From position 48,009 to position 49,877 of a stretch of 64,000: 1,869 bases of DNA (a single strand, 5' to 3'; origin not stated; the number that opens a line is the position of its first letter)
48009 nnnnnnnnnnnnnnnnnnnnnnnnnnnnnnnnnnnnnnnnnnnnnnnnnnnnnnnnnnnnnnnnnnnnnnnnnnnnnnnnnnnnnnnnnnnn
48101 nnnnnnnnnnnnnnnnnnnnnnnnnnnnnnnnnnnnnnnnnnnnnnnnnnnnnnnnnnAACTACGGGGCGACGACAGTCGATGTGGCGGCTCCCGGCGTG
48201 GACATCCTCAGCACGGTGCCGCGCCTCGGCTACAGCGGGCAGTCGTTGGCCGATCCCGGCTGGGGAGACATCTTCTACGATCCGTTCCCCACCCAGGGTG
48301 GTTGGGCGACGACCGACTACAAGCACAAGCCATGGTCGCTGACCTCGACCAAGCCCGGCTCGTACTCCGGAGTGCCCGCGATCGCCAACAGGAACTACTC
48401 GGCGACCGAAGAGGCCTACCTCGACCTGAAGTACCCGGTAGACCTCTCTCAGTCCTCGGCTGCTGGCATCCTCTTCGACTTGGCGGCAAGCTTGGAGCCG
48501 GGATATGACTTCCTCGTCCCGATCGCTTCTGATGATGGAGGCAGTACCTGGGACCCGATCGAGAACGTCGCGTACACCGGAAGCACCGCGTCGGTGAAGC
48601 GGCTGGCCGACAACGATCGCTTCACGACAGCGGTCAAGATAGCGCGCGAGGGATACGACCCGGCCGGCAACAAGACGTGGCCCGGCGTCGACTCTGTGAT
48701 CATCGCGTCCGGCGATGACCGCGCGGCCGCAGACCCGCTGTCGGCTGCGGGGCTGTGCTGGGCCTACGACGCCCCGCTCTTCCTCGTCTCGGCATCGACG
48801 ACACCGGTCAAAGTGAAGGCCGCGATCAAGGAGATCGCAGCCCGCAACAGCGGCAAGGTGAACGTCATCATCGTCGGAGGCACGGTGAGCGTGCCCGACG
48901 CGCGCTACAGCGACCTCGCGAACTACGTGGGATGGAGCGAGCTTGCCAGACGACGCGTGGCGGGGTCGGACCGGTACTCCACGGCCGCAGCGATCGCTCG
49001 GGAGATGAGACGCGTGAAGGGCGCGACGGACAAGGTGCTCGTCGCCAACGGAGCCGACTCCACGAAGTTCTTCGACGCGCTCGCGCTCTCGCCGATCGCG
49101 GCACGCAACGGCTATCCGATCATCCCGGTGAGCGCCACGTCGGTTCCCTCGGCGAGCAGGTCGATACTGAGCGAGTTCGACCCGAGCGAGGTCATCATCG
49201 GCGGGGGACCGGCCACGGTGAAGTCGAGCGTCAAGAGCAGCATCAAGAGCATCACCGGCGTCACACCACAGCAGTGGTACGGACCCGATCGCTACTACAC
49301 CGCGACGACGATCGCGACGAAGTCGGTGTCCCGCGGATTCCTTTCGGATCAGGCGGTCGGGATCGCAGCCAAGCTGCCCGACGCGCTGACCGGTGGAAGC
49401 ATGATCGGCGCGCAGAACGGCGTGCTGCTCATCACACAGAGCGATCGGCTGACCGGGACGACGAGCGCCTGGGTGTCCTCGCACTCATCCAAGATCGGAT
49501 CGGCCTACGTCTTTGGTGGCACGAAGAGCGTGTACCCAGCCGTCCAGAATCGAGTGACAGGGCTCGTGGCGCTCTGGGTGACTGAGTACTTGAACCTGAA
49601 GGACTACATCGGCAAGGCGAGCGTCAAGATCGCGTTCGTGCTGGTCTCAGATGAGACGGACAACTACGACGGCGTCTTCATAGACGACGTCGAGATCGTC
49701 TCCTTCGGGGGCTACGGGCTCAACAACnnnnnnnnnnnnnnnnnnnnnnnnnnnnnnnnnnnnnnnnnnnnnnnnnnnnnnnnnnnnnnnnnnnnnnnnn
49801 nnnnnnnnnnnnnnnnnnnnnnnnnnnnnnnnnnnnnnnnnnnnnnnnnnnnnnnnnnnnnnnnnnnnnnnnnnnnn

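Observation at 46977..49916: S8 subtilase with a doubly nested insertion: CWB2 triplet inside a jelly-roll domain inside the catalytic domain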

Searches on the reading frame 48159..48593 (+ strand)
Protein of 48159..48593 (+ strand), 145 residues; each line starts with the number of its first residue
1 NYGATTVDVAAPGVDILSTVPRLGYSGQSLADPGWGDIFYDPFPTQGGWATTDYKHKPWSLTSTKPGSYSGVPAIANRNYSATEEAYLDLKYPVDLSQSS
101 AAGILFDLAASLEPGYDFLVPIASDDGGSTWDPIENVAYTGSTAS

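Call 68: search_protein_families(library=pfam, proteins=[window:48159-48593:+], max_evalue=10)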
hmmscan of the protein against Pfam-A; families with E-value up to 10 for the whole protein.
seq(145 aa): 1 family
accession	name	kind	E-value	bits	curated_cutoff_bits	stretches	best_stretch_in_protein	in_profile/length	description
PF20773.4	InhA-like_MAM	-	0.034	14.1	26.9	1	90-134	53-97/191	Immune inhibitor A-like, MAM domain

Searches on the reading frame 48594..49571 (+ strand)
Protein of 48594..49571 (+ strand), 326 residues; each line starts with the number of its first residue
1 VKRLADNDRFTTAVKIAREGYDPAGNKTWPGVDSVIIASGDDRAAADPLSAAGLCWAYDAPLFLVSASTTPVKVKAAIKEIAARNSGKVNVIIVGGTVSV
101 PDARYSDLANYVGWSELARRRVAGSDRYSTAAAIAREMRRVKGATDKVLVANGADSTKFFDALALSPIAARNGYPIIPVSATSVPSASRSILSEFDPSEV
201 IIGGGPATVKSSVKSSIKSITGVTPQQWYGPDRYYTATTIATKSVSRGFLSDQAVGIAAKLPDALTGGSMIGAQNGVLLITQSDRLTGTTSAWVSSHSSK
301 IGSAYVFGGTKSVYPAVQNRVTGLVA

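Call 23: find_homologous_proteins(query=window:48594-49571:+, max_evalue=1e-10)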
Query window:48594-49571:+ (326 aa): 223 proteins with E <= 1e-10 among 8000 candidates; the best 120 are listed.
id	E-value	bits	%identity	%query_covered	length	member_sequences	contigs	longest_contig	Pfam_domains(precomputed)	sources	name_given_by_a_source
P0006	2.3e-132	459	94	71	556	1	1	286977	PF04122.18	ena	-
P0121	7.8e-123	428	68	97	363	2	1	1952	PF04122.18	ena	-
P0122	1.9e-119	417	64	98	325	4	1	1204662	PF04122.18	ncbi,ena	-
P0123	1.5e-104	368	59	98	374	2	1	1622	PF04122.18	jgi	jgi:putative cell wall-binding protein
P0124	2.2e-103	364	58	99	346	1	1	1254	PF04122.18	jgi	jgi:putative cell wall-binding protein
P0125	2.5e-102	361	58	98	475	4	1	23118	PF01551.30,PF04122.18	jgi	jgi:hypothetical protein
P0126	2.1e-99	351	57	98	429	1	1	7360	PF04122.18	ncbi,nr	ncbi:MAG: cell wall-binding repeat-containing protein, partial [Coriobacteriia bacterium]|nr:cell wa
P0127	5.5e-95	337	53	100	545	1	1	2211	PF13715.13,PF04122.18,PF13620.13,PF22904.4,PF17210.10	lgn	-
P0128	7.2e-95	336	54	100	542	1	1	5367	PF13715.13,PF00576.28,PF04122.18,PF13620.13,PF22904.4,PF17210.10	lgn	-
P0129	9.7e-94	332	53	98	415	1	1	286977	PF04122.18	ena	-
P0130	1.2e-93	332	55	98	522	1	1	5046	PF01551.30,PF04122.18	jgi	jgi:putative cell wall-binding protein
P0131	1.6e-93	332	53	98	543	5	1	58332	PF13715.13,PF04122.18,PF17802.8,PF13620.13,PF22904.4,PF17210.10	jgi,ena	-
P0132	3.9e-93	330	53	98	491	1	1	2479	PF01551.30,PF04122.18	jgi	jgi:putative cell wall-binding protein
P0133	6.4e-93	330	55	97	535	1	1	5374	PF04122.18,PF13620.13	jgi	-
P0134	8.5e-93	329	59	88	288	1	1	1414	PF04122.18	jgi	jgi:putative cell wall-binding protein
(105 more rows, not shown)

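Call 25: find_encoding_contigs(protein=P0122, flank=8000, max_places=2)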
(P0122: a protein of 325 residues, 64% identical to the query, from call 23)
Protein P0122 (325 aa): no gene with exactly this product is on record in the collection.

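Call 26: find_encoding_contigs(protein=P0121, flank=3000, max_places=2)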
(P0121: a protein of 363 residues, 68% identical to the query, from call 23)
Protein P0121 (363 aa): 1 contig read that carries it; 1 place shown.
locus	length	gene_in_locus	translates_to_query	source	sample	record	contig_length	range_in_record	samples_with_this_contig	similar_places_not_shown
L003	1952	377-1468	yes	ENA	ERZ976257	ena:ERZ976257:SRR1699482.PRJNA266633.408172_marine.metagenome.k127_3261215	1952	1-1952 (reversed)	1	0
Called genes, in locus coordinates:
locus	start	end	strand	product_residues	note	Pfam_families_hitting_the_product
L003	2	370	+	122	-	?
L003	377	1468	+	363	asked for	PF04122:CW_binding_2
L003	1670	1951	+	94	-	?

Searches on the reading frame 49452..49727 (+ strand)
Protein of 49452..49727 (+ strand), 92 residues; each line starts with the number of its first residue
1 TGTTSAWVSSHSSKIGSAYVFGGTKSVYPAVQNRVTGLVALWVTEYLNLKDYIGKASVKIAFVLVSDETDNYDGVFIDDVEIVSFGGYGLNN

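Call 53: find_related_loci(query=A2, collection=genome_contigs, flank=10000)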
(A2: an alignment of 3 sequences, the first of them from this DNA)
Query A2 (92 aa) in genome_contigs; peptide patterns used: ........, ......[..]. (x = any residue, [..] = any of these).
54 stretches matched a pattern; 2 encode a relative of the query (tblastn E <= 1e-3); 2 distinct loci.
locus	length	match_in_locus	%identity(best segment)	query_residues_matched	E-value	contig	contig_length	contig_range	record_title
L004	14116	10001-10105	49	6-40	2e-5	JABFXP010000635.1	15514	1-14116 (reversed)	MAG: Catenulispora sp. isolate Bin6.9 NODE_776_length_15514_cov_27.159331, whole genome shotgun sequence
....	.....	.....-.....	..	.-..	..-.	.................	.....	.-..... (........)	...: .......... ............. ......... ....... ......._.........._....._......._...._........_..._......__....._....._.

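Call 74: find_related_loci(query=A2, collection=metagenome_contigs, flank=6000)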
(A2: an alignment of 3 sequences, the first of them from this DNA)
Query A2 (92 aa) in metagenome_contigs; peptide patterns used: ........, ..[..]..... (x = any residue, [..] = any of these).
37 stretches matched a pattern, but none encodes a relative of the query by tblastn (E <= 1e-3).
